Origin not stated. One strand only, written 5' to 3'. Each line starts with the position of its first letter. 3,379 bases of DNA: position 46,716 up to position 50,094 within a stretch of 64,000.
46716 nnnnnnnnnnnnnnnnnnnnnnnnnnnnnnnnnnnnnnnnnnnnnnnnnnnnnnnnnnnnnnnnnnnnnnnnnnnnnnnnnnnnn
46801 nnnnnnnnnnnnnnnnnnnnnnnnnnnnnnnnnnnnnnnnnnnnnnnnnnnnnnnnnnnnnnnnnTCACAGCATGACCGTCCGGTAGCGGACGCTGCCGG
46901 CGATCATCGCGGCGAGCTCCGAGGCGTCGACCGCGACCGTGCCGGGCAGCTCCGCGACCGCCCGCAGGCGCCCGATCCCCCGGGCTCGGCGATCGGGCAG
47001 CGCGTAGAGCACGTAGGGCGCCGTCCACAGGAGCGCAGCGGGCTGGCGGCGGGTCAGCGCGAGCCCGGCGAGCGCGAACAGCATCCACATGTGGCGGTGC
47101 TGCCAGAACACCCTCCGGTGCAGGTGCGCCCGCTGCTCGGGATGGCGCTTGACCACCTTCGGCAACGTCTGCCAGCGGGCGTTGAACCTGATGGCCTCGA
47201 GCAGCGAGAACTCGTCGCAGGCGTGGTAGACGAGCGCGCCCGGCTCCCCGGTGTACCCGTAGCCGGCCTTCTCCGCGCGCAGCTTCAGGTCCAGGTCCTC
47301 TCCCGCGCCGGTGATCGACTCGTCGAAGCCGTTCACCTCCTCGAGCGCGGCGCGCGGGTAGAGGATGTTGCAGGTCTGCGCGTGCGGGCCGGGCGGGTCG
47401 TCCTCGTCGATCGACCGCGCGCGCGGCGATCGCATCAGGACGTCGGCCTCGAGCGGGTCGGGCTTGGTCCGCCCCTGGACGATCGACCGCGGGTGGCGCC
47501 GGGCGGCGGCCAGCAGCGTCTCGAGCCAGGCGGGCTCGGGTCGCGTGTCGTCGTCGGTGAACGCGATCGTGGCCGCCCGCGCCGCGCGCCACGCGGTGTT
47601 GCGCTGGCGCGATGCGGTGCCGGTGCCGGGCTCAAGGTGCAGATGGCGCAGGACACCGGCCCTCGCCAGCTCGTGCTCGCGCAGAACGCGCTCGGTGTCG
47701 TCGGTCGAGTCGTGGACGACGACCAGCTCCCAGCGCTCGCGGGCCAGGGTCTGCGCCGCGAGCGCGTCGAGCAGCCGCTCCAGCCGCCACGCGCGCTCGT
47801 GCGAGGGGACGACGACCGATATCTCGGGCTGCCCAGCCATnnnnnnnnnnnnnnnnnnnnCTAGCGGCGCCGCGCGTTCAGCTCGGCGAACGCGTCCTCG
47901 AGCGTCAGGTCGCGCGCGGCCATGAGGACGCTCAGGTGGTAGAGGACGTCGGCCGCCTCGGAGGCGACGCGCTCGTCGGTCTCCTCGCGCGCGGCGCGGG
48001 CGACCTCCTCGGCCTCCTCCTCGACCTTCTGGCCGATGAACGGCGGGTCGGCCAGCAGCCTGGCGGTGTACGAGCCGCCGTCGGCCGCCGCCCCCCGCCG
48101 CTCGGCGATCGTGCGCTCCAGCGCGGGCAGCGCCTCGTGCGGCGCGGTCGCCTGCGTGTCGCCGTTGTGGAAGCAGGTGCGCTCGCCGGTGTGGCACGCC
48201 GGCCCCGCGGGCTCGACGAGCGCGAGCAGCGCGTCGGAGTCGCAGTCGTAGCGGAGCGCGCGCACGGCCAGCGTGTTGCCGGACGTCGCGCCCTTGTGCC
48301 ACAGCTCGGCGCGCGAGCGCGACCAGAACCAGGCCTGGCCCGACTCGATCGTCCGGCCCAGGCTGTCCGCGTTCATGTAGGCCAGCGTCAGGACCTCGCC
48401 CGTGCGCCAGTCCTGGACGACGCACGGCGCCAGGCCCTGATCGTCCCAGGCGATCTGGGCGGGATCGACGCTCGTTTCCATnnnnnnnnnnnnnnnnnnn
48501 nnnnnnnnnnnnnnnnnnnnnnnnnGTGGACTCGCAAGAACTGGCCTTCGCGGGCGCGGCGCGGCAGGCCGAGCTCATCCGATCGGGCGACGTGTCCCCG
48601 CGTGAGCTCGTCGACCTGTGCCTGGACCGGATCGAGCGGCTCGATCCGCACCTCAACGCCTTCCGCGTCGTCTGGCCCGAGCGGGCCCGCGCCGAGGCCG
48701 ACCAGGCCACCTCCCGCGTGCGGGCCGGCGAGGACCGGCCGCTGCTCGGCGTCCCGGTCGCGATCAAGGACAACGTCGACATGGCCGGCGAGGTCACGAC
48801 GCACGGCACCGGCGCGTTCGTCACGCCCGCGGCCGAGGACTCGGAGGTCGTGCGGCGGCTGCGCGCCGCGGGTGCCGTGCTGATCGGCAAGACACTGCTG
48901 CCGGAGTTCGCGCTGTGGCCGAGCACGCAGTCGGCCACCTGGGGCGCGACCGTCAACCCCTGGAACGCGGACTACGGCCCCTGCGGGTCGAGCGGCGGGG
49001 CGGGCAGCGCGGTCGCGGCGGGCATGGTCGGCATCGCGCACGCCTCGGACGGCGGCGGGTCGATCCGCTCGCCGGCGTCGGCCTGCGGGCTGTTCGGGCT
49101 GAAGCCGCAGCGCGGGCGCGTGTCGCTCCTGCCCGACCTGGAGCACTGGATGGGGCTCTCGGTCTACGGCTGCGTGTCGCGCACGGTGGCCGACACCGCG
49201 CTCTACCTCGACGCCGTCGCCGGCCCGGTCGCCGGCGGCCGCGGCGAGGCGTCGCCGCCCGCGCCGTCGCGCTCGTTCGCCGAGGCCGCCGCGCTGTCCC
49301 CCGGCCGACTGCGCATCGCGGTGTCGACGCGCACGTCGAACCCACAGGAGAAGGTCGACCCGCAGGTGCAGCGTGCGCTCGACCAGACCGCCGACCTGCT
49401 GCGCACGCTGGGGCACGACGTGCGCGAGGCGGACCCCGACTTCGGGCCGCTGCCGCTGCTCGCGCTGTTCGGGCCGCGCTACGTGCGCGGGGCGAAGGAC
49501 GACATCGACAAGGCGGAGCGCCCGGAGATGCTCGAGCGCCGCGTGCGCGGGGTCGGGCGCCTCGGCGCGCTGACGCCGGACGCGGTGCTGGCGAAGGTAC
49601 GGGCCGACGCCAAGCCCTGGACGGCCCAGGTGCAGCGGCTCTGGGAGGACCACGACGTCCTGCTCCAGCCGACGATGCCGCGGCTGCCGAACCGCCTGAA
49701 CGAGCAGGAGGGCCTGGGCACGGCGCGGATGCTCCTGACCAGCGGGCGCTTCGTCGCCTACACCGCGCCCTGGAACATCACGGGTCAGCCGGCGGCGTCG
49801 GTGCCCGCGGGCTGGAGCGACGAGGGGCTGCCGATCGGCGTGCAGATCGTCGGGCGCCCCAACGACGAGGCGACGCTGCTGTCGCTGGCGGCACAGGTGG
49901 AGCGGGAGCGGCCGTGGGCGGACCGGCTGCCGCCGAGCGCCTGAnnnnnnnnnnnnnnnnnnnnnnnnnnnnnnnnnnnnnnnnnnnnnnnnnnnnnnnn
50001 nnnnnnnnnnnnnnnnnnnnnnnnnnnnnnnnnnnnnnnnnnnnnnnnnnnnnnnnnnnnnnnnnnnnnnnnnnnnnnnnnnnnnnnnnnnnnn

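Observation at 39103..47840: Methyltransferase-rich glycan cluster with a Wzx flippase but no polymerase, ligase or priming phosphoglycosyltransferase: candidate pathway for a heavily O-methylated oligosaccharide or glycolipid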

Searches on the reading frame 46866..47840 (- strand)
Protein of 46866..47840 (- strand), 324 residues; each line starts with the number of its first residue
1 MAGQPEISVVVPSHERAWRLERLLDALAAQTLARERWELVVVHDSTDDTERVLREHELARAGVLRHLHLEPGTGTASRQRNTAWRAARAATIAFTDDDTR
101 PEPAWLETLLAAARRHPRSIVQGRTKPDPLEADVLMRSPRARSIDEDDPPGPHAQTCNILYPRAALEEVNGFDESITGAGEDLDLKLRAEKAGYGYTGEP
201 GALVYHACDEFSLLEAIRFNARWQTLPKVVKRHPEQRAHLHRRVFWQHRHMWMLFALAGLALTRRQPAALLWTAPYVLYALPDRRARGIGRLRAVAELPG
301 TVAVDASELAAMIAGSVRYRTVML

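Call 8: search_protein_families(library=pfam, proteins=[window:46866-47840:-], max_evalue=0.01)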
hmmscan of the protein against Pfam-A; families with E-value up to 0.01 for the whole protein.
window:46866-47840:- (324 aa): 4 families
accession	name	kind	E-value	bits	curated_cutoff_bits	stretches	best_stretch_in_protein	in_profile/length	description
PF00535.33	Glycos_transf_2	-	7.9e-20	71.9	23.3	1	8-168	1-166/168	Glycosyl transferase family 2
PF13641.12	Glyco_tranf_2_3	-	7.1e-15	56.1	27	1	5-224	1-228/230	Glycosyltransferase like family 2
PF13632.12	Glyco_trans_2_3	-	1.4e-06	28.7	27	1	158-279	76-193/198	Glycosyl transferase family group 2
PF10111.15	Glyco_tranf_2_2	-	0.00033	20.7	27.3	0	157-206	166-216/276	Glycosyltransferase like family 2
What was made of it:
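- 46866..47840 (-): GT2 glycosyltransferase (324 aa), soluble or peripheral; it starts 20 nt downstream of the hisIE stop codon. PF00535 and PF13641 (call 8).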

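Call 15: search_protein_families(library=ncbifam, proteins=[window:46866-47840:-], max_evalue=0.001)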
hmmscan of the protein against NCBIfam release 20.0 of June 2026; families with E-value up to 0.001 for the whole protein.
window:46866-47840:- (324 aa): 10 families
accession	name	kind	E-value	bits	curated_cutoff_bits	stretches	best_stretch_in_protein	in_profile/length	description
TIGR03965.1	mycofact_glyco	equivalog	1.6e-33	116.3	280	1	4-295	73-368/467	mycofactocin biosynthesis glycosyltransferase MftF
NF041875.1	EPS_EpsD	equivalog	3.9e-33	115.2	370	1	7-265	1-264/325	exopolysaccharide biosynthesis glycosyltransferase EpsD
NF038302.1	EPS_HpsE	equivalog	4.9e-14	52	300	1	6-119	2-117/307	hormogonium polysaccharide biosynthesis glycosyltransferase HpsE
NF047683.1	TeichurnBiosyTuaG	equivalog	5.4e-10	39.3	400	1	3-111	4-109/252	teichuronic acid biosynthesis protein TuaG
NF007482.0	PRK10073.1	equivalog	1.9e-09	37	423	1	3-119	4-116/334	glycosyltransferase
TIGR04283.1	glyco_like_mftF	equivalog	1.3e-08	34.7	182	1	7-189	1-169/221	TIGR04283 family arsenosugar biosynthesis glycosyltransferase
NF041394.1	GtaseAglG_Halo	equivalog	5.6e-08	32.4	440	1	7-128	3-122/304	glucosyl-dolichyl phosphate glucuronosyltransferase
NF038299.1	EPS_HpsN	equivalog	1e-05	24.7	425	1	5-111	1-104/317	hormogonium polysaccharide biosynthesis glycosyltransferase HpsN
TIGR03937.1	PgaC_IcaA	equivalog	0.00015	20.9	422.3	0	3-112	43-149/407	poly-beta-1,6-N-acetyl-D-glucosamine synthase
NF050113.1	gal_furan_GlfT1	equivalog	0.00028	20.3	330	1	9-117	3-109/290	galactofuranosyltransferase GlfT1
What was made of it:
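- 46866..47840 (-): MftF and EpsD models score about 115 bits, below their cutoffs (call 15).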

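Call 54: search_solved_structures(query=window:46866-47840:-, max_evalue=0.001)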
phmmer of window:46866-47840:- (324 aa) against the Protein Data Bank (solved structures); distinct sequences matched with E-value up to 0.001: 9.
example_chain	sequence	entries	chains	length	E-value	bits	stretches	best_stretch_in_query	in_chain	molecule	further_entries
2z87_A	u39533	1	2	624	3.5e-10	42.8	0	7-110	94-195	Chondroitin synthase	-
2z86_A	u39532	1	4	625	3.5e-10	42.8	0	7-110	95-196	Chondroitin synthase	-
6h1j_A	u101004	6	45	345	2.9e-07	33.2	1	5-121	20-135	Probable ss-1,3-N-acetylglucosaminyltransferase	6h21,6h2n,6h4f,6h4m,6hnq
5tze_C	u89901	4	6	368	2.5e-05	26.9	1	7-108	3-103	Glycosyl transferase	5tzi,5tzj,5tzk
5tz8_A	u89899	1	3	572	2.6e-05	26.8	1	7-108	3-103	Glycosyl transferase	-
8bz8_A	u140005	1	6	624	6.7e-05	25.4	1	6-124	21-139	Glycosyltransferase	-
8bz4_A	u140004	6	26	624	6.8e-05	25.4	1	6-124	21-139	Glycosyltransferase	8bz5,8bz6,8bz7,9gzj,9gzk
5hea_A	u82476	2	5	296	0.00075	22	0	7-112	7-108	Putative glycosyltransferase (GalT1)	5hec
9jma_A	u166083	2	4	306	0.00086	21.8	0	7-112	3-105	GalNAc(5)-diNAcBac-PP-undecaprenol beta-1,3-glucosyltransferase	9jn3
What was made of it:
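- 46866..47840 (-): Best PDB hits are K4CP, TarP/TarS and PglI (call 54).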

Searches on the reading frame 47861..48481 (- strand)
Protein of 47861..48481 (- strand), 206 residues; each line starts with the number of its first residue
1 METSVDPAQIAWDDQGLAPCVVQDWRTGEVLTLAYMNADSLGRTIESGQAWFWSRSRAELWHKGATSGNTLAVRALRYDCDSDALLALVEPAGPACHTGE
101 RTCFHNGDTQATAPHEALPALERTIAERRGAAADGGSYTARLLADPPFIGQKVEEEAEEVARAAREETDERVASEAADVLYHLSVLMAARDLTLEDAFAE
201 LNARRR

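Call 9: search_protein_families(library=pfam, proteins=[window:47861-48481:-], max_evalue=0.01)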
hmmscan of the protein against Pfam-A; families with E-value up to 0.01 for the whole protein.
window:47861-48481:- (206 aa): 3 families
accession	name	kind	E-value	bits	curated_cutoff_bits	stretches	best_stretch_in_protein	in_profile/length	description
PF01502.23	PRA-CH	-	1.3e-32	111.9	27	1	33-105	2-74/74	Phosphoribosyl-AMP cyclohydrolase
PF01503.22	PRA-PH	-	5.8e-18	65.5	21.3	1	119-204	2-85/86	Phosphoribosyl-ATP pyrophosphohydrolase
PF03819.22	MazG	-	5.8e-06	26.9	22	1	152-201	9-62/74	MazG nucleotide pyrophosphohydrolase domain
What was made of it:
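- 47861..48481 (-): Right boundary: fused hisIE, on the same strand as GT2-GT4-EamA and immediately upstream of them. PRA-CH and PRA-PH domains (call 9).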

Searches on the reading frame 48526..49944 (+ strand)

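Call 9: search_protein_families(library=pfam, proteins=[window:48526-49944:+], max_evalue=0.01)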
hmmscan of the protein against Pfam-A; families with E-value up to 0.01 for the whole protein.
window:48526-49944:+ (472 aa): 1 family
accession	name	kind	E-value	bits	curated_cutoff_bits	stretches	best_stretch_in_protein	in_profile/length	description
PF01425.27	Amidase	-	1.7e-106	357.4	27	1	27-452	1-445/445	Amidase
